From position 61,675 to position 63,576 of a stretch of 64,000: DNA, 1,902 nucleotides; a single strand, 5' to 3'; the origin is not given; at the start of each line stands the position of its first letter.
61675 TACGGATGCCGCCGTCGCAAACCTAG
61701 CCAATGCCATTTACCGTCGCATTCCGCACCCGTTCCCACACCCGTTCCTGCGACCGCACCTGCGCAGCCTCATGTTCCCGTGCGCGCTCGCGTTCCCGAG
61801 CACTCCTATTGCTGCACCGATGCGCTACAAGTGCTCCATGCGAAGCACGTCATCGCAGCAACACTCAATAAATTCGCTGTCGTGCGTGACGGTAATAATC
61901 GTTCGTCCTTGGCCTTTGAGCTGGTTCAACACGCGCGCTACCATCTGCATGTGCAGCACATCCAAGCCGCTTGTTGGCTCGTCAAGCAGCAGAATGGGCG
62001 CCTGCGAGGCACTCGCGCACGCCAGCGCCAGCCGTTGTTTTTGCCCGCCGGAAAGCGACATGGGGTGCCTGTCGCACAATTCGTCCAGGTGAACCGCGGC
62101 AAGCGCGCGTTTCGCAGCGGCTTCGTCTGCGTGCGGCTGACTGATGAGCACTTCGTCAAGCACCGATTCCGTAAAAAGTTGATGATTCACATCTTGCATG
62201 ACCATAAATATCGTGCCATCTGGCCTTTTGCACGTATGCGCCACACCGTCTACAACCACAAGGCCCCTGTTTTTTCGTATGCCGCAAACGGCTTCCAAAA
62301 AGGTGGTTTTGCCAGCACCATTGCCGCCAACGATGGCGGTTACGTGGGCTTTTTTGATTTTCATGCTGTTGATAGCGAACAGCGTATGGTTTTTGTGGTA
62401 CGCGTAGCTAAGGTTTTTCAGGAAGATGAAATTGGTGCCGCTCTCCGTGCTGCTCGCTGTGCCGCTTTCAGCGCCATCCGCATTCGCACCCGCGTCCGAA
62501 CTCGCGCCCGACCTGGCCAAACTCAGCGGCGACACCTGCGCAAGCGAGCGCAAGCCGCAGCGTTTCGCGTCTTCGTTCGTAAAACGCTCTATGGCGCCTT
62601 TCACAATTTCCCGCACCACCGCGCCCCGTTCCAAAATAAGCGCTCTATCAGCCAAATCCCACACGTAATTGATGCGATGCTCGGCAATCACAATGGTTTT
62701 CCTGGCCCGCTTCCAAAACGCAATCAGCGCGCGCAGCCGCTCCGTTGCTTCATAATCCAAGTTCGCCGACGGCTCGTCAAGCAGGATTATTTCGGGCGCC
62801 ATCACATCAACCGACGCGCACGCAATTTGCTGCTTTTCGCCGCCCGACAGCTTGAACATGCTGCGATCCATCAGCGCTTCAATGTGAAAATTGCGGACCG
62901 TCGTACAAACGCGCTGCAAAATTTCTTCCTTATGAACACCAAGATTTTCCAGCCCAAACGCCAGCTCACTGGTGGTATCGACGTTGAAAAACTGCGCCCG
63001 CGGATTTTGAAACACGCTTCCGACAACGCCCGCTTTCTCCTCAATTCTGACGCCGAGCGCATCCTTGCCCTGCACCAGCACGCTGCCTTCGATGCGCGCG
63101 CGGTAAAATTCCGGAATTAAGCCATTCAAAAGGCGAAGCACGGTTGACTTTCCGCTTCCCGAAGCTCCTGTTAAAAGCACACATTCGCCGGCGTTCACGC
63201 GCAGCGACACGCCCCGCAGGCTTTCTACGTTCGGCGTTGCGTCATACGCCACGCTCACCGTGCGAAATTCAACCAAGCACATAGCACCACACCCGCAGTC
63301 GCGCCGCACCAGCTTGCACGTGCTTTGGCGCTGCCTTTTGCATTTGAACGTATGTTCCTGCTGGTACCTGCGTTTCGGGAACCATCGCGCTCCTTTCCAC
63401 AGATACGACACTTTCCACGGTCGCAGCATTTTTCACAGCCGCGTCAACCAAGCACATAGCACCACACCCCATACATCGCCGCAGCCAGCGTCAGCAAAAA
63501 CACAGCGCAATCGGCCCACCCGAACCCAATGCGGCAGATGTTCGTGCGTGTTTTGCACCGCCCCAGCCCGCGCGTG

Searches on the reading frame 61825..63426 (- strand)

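Call 50: search_protein_families(library=pfam, proteins=[window:61825-63426:-], max_evalue=0.001)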
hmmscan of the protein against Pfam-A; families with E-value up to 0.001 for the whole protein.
window:61825-63426:- (533 aa): 19 families
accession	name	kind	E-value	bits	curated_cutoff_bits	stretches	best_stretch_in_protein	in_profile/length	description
PF00005.33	ABC_tran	-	1.8e-50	171.5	25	2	354-486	5-137/137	ABC transporter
PF02463.25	SMC_N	-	7.6e-18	65.2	40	1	359-529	23-210/220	RecF/RecN/SMC N terminal domain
PF13304.12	AAA_21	-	2e-16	61.4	27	1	465-520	247-303/304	AAA domain, putative AbiEii toxin, Type IV TA system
PF13555.12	AAA_29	-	1.2e-10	41.4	27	1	71-97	13-39/61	P-loop containing region of AAA domain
PF13191.12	AAA_16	-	1.1e-09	39.4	32.6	1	75-101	17-45/167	AAA ATPase domain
PF13476.12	AAA_23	-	8.4e-09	36.8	27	1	360-381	19-40/201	AAA domain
PF13604.12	AAA_30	-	4.5e-06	27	27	0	357-399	15-56/191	AAA domain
PF00437.27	T2SSE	-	8.4e-06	25.1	24.9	0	82-134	144-198/370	Type II/IV secretion system protein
PF13401.12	AAA_22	-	2.3e-05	25.1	27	0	81-105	6-30/130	AAA domain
PF13245.12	AAA_19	-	4e-05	24.2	25.1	0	358-388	9-39/134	AAA domain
PF09818.15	ABC_ATPase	-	4e-05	23.2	23.2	0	351-380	71-99/283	P-loop domain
PF13521.12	AAA_28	-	7.6e-05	23.4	27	0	83-103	2-22/164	AAA domain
PF20720.3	nSTAND3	-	0.00015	21.9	27.2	0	80-100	17-37/155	Novel STAND NTPase 3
PF03193.22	RsgA_GTPase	-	0.0002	21.6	30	0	79-102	105-128/174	RsgA GTPase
PF20703.3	nSTAND1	-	0.00023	21.3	27.1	0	75-108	28-59/379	Novel STAND NTPase 1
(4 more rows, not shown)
